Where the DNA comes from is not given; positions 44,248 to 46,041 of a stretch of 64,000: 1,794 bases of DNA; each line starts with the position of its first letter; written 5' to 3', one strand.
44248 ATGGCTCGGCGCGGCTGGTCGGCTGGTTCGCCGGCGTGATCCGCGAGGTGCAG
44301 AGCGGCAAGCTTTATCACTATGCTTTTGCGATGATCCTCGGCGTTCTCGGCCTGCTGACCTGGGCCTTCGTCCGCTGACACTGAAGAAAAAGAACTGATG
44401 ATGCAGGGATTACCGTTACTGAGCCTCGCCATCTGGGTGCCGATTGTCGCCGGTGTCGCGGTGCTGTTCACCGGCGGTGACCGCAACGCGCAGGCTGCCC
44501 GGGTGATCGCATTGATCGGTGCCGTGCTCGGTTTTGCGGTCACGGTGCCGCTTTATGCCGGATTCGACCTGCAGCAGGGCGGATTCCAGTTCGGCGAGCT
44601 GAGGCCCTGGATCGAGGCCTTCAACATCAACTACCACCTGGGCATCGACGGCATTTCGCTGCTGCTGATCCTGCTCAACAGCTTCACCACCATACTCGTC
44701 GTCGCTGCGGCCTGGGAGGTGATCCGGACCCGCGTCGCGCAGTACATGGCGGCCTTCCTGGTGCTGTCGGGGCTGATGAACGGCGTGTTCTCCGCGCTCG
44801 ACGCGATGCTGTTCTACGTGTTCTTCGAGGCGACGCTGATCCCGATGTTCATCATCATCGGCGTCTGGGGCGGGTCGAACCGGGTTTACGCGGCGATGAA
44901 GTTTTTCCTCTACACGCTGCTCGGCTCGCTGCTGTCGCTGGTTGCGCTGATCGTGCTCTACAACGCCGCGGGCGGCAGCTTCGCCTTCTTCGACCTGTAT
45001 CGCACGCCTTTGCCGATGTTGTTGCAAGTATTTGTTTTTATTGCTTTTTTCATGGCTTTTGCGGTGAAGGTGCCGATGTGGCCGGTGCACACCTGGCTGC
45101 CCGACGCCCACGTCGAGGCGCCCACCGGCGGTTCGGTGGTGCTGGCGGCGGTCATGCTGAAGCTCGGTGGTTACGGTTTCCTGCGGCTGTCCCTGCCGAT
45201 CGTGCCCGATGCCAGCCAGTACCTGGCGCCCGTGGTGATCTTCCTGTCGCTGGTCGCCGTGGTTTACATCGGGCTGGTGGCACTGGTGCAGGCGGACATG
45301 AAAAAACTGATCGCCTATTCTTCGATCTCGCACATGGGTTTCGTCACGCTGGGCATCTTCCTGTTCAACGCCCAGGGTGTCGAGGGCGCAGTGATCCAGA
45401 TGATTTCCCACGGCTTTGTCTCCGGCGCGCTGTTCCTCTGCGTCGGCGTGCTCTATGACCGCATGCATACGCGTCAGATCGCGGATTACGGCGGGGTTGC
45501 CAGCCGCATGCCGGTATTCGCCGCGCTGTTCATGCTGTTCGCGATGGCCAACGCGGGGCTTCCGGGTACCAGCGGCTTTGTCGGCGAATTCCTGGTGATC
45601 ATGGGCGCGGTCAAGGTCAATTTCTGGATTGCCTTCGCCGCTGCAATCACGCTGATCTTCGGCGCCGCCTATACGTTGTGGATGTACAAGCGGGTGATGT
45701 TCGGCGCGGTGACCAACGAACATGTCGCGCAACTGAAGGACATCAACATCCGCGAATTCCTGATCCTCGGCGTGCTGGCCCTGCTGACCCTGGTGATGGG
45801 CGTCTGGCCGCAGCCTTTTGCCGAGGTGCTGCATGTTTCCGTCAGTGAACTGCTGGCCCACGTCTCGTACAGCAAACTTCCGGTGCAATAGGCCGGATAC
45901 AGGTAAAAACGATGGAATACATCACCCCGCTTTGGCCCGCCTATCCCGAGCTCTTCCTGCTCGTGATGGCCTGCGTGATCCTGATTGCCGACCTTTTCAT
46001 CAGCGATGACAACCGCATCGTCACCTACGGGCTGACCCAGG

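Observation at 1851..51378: Family of near-identical AT-rich boxes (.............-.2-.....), in both intergenic and coding DNA of a high-GC genome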

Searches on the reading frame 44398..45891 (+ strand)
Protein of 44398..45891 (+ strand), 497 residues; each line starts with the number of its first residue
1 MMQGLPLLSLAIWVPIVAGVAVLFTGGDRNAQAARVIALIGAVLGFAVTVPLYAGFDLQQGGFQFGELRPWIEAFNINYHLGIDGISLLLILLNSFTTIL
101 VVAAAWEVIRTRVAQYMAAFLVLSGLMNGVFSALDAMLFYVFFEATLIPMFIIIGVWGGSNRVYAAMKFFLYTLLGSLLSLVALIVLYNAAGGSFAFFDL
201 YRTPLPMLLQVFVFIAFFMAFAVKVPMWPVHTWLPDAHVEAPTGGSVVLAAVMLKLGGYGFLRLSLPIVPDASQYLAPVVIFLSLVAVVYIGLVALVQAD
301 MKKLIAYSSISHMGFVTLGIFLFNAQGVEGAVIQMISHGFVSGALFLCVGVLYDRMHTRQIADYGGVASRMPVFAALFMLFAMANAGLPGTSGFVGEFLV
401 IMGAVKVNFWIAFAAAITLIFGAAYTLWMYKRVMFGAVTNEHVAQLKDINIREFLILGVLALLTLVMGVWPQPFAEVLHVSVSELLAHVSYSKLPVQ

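Call 12: find_related_loci(query=window:44398-45891:+, collection=genome_contigs, flank=10000)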
Query window:44398-45891:+ (497 aa) in genome_contigs; peptide patterns used: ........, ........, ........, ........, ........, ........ (x = any residue, [..] = any of these).
600 stretches matched a pattern (row limit reached: there are more); 598 encode a relative of the query (tblastn E <= 1e-3); the best 80 are kept; 80 distinct loci.
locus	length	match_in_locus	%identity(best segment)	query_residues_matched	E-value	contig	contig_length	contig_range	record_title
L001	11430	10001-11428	88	1-476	0e+0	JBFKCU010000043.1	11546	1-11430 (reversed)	MAG: Burkholderiales bacterium isolate Mix_sand20.2022.06.G.29 k141_1718840_length_11546_cov_11.2549, whole genome shotg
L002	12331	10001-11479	78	2-494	0e+0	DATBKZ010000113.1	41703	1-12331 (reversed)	MAG TPA_asm: Burkholderiales bacterium isolate SMAG_U3959 k141_1507849, whole genome shotgun sequence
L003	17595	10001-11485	78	1-495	0e+0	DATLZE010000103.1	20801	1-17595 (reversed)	MAG TPA_asm: Burkholderiales bacterium isolate SMAG_U13290 k141_260433, whole genome shotgun sequence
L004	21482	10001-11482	71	1-494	0e+0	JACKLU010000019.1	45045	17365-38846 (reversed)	MAG: Burkholderiales bacterium isolate HK-STAS-PROT-100 HK-STAS-PROT-100_19, whole genome shotgun sequence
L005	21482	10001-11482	80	2-495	0e+0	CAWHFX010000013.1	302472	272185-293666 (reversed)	MAG: uncultured beta proteobacterium isolate MFD00392.bin.2.59 genome assembly, contig: contig_42284, whole genome shotg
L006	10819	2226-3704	75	2-494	0e+0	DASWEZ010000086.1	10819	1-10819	MAG TPA_asm: Burkholderiales bacterium isolate SMAG_U2776 k141_452268, whole genome shotgun sequence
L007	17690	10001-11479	70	2-494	0e+0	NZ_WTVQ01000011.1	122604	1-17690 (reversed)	Aromatoleum diolicum strain 22Lin NODE_11_length_122604_cov_11.8412, whole genome shotgun sequence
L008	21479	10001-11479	71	2-494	0e+0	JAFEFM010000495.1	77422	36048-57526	MAG: Proteobacteria bacterium isolate SZAS LIN-74 LIN-667__495__length-77422, whole genome shotgun sequence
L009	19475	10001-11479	73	2-494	0e+0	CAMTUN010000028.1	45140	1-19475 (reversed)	MAG: uncultured beta proteobacterium isolate G04_MAG_00030 genome assembly, contig: G04_MAG_00030_000000000020, whole ge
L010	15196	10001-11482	70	1-494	0e+0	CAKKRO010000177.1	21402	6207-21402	Nitrosomonadaceae bacterium isolate Hainich-H41-bin218-1 genome assembly, contig: H41-bin218_1_Hain_H41_02um_R2_1624_len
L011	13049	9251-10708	72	8-494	0e+0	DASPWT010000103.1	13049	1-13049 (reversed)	MAG TPA_asm: Burkholderiales bacterium isolate SMAG_U11548 k141_953881, whole genome shotgun sequence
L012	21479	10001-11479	70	1-493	0e+0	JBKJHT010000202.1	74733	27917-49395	MAG: Burkholderiales bacterium isolate ant_bin.123 S1Ck117_5804018_flag_0_multi_28.9887_len_74733, whole genome shotgun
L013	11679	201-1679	69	2-494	0e+0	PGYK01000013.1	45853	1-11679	MAG: Methanomicrobiales archaeon HGW-Methanomicrobiales-3 bjp_ig2103_scaffold_458, whole genome shotgun sequence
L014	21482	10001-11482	72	1-494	0e+0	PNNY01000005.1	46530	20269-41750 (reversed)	MAG: Sideroxydans sp. isolate SW.3.112 SW_1000374_46530, whole genome shotgun sequence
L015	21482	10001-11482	72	1-494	0e+0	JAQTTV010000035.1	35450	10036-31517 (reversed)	MAG: Gallionella sp. isolate STB_49 NODE_2520_length_35450_cov_210.586077_Sandtown_B, whole genome shotgun sequence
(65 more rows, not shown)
